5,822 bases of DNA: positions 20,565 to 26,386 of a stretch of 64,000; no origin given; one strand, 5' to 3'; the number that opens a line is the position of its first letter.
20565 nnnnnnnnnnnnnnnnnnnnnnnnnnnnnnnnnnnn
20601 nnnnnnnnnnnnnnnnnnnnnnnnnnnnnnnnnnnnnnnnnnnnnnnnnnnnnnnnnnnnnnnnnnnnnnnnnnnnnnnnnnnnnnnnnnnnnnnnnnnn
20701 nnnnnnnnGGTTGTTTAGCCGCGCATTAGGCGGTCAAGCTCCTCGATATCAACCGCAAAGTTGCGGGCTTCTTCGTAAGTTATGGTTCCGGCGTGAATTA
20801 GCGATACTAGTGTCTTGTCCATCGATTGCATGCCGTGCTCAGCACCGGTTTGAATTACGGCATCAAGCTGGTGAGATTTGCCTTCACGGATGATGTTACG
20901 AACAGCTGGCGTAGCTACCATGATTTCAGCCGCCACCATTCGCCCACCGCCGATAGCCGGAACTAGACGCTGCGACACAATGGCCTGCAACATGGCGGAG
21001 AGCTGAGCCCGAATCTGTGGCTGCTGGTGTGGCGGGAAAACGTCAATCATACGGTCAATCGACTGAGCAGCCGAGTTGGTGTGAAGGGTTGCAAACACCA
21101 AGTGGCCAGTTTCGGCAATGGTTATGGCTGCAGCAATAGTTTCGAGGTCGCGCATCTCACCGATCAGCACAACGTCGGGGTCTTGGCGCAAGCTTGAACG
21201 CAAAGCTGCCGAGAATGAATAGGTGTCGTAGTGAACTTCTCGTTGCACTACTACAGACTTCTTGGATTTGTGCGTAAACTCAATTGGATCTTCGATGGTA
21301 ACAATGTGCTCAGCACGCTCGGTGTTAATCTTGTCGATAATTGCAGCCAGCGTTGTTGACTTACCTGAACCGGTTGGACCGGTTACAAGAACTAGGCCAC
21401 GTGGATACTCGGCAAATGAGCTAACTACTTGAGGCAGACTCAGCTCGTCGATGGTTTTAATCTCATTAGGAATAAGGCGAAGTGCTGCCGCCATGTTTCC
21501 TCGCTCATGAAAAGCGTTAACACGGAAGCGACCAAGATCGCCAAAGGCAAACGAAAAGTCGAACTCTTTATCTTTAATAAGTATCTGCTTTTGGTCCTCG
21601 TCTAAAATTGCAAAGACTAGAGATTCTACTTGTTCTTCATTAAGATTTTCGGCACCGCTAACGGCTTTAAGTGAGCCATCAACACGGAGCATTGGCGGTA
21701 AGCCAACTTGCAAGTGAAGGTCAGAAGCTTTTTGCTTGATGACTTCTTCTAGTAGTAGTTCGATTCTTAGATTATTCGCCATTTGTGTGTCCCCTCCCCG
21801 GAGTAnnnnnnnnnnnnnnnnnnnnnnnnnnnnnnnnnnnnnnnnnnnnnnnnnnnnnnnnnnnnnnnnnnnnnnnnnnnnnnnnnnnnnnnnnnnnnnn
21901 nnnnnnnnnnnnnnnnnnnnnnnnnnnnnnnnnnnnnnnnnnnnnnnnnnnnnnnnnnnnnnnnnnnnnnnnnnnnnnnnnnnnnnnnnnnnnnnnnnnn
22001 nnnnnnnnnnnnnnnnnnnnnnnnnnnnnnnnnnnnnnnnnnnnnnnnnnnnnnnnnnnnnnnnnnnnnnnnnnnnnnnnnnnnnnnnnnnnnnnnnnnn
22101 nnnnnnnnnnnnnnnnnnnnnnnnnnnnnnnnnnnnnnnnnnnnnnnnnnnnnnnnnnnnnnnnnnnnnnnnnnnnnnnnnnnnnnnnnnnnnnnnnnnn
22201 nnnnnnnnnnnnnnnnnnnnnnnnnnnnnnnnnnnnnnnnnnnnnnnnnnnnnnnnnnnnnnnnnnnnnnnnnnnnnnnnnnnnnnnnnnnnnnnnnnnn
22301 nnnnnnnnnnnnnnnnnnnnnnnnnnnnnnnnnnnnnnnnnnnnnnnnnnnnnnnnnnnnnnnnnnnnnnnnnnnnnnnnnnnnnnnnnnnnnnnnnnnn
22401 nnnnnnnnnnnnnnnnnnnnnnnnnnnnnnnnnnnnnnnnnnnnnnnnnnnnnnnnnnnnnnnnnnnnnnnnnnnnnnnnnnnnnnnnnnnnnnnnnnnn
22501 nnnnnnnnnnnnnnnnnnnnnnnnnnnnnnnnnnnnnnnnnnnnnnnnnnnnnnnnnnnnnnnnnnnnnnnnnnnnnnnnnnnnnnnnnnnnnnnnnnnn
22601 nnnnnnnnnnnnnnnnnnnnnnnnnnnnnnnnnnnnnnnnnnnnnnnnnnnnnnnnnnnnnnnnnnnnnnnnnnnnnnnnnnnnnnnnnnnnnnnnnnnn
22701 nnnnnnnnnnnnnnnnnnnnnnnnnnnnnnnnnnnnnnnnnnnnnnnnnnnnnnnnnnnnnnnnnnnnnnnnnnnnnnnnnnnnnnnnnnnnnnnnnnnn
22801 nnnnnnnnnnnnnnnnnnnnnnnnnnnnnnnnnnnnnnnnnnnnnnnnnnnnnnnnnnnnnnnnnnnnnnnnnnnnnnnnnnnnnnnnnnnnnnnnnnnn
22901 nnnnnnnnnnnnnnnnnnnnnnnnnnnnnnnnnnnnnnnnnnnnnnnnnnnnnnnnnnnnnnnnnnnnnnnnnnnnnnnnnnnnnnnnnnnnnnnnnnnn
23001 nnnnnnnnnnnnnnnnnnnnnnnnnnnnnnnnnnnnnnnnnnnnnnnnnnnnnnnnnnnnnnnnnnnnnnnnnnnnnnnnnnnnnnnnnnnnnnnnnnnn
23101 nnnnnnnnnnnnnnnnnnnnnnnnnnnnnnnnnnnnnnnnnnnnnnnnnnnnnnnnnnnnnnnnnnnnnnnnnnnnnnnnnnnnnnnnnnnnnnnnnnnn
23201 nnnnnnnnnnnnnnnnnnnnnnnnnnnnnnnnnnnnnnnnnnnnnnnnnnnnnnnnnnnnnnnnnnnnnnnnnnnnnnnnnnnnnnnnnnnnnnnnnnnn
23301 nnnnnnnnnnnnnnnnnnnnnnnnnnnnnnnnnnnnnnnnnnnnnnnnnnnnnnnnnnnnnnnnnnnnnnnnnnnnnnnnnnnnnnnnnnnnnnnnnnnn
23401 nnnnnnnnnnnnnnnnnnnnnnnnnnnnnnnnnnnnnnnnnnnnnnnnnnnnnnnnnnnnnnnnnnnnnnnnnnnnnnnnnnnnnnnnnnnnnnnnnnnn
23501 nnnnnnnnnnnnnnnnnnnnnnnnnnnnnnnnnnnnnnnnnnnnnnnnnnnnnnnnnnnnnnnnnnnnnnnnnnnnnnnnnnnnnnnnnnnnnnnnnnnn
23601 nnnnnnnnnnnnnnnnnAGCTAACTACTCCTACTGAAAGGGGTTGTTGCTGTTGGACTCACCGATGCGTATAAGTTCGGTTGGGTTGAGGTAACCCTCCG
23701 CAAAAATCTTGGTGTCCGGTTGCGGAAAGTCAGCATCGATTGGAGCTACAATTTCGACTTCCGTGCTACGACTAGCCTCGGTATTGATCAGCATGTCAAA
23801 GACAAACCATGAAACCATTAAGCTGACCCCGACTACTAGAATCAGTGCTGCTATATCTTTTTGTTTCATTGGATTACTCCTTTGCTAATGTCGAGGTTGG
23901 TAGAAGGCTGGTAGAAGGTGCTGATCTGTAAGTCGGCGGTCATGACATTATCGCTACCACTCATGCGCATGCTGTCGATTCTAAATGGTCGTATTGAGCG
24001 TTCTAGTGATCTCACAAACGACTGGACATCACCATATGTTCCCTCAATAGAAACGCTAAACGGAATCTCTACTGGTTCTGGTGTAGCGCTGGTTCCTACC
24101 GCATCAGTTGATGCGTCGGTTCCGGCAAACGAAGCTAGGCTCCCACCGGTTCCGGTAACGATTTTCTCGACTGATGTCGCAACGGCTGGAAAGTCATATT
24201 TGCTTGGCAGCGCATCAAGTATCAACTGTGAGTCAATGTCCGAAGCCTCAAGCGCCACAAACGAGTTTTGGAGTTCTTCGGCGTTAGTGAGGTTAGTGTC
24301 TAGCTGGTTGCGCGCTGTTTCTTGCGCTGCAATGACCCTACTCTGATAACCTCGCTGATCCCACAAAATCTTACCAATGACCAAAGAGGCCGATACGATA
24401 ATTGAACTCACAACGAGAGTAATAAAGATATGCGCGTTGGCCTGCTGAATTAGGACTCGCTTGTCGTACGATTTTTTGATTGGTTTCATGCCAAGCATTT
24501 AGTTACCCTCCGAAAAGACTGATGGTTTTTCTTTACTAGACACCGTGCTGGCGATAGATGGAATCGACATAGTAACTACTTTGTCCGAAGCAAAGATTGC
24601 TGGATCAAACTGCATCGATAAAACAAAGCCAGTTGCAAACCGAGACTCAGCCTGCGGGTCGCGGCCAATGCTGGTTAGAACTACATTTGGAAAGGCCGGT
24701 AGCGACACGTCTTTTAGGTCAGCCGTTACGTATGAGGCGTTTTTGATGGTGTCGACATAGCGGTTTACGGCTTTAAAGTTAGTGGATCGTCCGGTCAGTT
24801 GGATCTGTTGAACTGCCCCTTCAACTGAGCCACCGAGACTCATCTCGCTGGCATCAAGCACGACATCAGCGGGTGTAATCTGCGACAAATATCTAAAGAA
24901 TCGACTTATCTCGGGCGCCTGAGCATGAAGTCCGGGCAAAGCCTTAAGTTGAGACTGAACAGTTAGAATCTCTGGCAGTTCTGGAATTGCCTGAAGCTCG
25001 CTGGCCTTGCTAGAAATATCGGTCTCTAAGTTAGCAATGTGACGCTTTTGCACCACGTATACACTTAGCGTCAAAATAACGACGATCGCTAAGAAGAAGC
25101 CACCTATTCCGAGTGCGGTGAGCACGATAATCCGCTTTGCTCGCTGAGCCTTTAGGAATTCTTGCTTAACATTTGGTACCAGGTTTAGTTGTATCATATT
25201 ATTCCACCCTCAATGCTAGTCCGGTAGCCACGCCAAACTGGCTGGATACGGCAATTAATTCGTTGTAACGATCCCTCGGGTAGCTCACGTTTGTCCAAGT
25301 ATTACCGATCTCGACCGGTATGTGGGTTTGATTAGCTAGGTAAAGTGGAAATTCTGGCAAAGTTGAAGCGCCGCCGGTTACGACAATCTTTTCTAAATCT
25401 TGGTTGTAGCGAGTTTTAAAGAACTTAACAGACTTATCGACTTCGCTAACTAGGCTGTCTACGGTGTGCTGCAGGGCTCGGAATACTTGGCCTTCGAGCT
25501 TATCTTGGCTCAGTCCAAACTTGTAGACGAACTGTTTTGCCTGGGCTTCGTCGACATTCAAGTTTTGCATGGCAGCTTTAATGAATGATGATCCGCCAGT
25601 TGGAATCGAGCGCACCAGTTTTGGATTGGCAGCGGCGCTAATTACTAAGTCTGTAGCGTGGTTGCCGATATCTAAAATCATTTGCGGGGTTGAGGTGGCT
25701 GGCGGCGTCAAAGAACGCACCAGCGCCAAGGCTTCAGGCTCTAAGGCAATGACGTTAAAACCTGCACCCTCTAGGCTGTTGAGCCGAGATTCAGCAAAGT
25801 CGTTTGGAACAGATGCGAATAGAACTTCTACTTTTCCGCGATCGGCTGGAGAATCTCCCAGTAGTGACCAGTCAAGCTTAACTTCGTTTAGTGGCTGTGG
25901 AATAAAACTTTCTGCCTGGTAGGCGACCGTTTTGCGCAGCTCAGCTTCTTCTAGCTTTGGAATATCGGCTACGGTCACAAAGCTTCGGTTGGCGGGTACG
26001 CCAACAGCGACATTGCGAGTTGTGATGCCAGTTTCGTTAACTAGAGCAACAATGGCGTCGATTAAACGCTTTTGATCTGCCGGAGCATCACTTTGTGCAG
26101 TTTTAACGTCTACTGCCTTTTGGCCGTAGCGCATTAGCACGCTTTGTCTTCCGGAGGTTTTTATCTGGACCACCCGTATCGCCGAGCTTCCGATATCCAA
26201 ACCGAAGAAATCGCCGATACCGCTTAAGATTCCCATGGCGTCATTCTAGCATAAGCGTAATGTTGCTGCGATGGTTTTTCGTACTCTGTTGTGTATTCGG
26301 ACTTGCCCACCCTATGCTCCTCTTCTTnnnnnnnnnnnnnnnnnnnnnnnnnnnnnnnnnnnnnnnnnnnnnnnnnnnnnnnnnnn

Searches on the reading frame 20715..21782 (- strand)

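Call 12: search_protein_families(library=pfam, proteins=[window:20715-21782:-], max_evalue=0.001)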
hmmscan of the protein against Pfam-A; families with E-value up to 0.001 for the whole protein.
window:20715-21782:- (355 aa): 7 families
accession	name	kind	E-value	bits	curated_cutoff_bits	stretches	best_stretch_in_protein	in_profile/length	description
PF00437.27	T2SSE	-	7.5e-52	176.6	24.9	1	7-275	12-279/370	Type II/IV secretion system protein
PF13604.12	AAA_30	-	8.1e-05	22.9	27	1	119-218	9-107/191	AAA domain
PF13555.12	AAA_29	-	8.9e-05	22.6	27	1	127-149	21-43/61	P-loop containing region of AAA domain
PF13401.12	AAA_22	-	9.9e-05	23.1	27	1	127-166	4-42/130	AAA domain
PF25199.1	nSTAND_NTPase5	-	0.00012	22.4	34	1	127-172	40-85/145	Novel STAND NTPase 5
PF13191.12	AAA_16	-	0.00013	23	32.6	1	127-187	24-68/167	AAA ATPase domain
PF13476.12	AAA_23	-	0.00068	20.8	27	0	128-148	19-39/201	AAA domain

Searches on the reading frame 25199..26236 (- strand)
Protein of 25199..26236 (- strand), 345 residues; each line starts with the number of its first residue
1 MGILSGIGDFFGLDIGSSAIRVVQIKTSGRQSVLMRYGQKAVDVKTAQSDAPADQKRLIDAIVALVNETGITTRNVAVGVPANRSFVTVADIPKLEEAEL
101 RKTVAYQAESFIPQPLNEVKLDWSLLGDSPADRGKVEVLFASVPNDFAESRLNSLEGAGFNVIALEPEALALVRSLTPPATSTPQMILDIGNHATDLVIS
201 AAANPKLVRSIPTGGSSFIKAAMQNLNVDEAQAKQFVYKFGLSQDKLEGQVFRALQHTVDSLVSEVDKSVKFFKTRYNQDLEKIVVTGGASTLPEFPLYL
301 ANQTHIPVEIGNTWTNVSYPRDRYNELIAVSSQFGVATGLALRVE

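Call 12: search_protein_families(library=pfam, proteins=[window:25199-26236:-], max_evalue=0.001)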
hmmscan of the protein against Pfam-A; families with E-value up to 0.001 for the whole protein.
window:25199-26236:- (345 aa): 5 families
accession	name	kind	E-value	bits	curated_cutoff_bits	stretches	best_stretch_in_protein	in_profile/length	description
PF11104.14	PilM_2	-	2.6e-39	135.6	27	1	12-343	1-338/340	Type IV pilus assembly protein PilM;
PF06723.19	MreB_Mbl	-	2e-07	30.6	27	0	249-313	240-306/327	MreB/Mbl protein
PF14450.12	FtsA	-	9.4e-07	29.7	31.8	1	187-314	2-113/127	Cell division protein FtsA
PF25216.1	Volactin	-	1.3e-05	25.3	35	0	190-298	173-285/321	Volactin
PF05134.19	T2SSL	-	0.00046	20.1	25.5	1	73-172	46-138/231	Type II secretion system (T2SS), protein L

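Call 44: find_related_loci(query=window:25199-26236:-, collection=genome_contigs, flank=10000)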
Query window:25199-26236:- (345 aa) in genome_contigs; peptide patterns used: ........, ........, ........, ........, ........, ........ (x = any residue, [..] = any of these).
102 stretches matched a pattern; 5 encode a relative of the query (tblastn E <= 1e-3); 5 distinct loci.
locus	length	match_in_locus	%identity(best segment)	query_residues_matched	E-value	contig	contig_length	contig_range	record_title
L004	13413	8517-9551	66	1-345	2e-160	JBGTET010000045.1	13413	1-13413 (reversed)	MAG: Candidatus Saccharimonadales bacterium isolate JTS-RE174 k141_4450804, whole genome shotgun sequence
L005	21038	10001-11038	57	1-345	5e-132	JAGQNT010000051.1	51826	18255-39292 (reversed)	MAG: Candidatus Saccharibacteria bacterium isolate HKST-UBA75 k127_776120, whole genome shotgun sequence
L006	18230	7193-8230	56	1-345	1e-126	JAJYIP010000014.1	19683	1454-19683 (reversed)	MAG: bacterium isolate DBS2-1.bin125 NODE_4880_length_19683_cov_2.054970, whole genome shotgun sequence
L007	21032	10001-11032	53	1-343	5e-123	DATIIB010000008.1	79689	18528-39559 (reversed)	MAG TPA_asm: Candidatus Saccharimonadales bacterium isolate SMAG_U15653 k141_155199, whole genome shotgun sequence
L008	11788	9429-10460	53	3-345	1e-119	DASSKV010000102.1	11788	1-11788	MAG TPA_asm: Candidatus Saccharimonadales bacterium isolate SMAG_U1152 k141_469851, whole genome shotgun sequence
